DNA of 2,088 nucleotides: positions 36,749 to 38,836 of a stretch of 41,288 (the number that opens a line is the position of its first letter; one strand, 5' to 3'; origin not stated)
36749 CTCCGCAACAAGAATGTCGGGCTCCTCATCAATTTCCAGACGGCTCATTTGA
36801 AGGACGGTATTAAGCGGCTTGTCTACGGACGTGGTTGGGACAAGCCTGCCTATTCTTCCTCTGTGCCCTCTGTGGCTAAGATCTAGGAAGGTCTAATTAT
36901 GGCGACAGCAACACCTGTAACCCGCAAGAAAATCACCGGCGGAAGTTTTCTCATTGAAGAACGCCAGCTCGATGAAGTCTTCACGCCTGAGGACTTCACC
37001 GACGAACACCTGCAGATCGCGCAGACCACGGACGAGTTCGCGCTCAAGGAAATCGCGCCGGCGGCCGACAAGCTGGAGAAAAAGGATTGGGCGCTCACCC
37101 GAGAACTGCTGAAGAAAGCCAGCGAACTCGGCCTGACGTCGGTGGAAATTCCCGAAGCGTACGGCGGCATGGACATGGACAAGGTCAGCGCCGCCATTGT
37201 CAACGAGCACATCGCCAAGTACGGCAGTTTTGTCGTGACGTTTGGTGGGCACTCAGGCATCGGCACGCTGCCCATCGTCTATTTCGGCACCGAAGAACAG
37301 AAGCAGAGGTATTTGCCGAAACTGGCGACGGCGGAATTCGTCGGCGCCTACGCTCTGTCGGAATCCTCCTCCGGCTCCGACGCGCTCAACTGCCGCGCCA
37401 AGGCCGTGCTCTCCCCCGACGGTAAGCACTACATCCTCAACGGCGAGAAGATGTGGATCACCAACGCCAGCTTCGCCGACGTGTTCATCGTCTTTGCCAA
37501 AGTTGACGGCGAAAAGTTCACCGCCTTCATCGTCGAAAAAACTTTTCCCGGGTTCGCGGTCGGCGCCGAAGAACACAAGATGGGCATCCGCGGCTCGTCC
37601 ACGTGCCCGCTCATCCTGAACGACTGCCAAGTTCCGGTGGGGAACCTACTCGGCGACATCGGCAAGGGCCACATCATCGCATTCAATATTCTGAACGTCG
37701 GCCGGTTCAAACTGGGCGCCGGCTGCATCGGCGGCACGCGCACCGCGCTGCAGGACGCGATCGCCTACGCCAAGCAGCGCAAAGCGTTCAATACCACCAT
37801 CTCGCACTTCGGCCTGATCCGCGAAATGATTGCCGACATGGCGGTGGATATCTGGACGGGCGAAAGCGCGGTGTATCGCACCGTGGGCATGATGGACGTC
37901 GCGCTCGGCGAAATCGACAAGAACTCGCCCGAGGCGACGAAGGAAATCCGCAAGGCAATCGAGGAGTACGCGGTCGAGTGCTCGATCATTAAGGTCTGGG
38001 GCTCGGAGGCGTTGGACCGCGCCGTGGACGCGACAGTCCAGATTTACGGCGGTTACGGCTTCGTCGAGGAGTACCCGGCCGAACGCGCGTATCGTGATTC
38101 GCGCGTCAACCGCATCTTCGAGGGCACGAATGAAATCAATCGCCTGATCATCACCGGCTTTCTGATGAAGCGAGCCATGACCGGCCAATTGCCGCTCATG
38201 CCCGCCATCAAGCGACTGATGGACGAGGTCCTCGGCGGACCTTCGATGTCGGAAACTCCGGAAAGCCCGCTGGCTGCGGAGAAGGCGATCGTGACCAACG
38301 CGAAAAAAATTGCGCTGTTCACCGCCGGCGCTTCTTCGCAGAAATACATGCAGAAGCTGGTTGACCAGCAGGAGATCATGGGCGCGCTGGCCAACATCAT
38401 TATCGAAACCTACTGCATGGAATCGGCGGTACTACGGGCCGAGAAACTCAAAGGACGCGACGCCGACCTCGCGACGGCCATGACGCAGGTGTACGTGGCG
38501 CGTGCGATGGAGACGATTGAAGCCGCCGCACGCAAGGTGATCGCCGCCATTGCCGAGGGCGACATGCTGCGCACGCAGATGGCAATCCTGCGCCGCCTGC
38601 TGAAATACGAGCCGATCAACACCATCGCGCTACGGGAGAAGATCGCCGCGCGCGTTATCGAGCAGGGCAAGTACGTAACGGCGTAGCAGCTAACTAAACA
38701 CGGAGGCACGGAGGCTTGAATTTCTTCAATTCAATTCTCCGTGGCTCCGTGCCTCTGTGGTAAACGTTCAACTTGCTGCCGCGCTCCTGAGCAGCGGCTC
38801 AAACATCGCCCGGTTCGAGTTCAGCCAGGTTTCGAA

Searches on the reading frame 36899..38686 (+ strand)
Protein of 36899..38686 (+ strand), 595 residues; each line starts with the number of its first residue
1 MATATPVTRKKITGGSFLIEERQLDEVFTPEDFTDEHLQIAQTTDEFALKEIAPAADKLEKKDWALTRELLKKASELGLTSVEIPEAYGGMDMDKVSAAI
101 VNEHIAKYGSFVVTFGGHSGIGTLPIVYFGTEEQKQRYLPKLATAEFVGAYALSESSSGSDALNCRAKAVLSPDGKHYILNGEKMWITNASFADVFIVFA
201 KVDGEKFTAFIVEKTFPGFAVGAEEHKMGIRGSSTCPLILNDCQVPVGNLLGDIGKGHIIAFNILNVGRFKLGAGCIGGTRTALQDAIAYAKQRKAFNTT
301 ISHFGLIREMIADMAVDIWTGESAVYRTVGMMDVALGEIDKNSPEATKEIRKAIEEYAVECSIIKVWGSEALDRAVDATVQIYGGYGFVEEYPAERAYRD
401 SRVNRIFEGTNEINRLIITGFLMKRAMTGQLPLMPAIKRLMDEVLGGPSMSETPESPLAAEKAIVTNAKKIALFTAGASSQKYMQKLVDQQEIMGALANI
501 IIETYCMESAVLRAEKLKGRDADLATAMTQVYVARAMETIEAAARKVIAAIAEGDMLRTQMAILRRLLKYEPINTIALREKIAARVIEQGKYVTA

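Call 66: search_protein_families(library=pfam, proteins=[window:36899-38686:+], max_evalue=0.0001)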
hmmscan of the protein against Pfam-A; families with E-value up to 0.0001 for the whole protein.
window:36899-38686:+ (595 aa): 6 families
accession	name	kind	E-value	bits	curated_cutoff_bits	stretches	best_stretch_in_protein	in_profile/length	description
PF00441.29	Acyl-CoA_dh_1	-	1.7e-36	126.1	22.4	1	255-419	1-146/150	Acyl-CoA dehydrogenase, C-terminal domain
PF21263.2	Acyl-CoA-dh_C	-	3.2e-35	120.8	27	1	467-566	1-96/96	Acyl-CoA dehydrogenase, C-terminal domain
PF02771.21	Acyl-CoA_dh_N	-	7.3e-32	110.5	22.9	1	34-146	1-113/113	Acyl-CoA dehydrogenase, N-terminal domain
PF02770.24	Acyl-CoA_dh_M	-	3.2e-23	82.2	33.3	1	150-243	1-97/97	Acyl-CoA dehydrogenase, middle domain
PF08028.16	Acyl-CoA_dh_2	-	1.4e-10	42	22.7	1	273-411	4-133/134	Acyl-CoA dehydrogenase, C-terminal domain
PF21343.2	ACAD9-ACADV_C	-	3.5e-06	27.8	27.8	0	481-547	26-95/120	ACAD9/ACADV, C-terminal domain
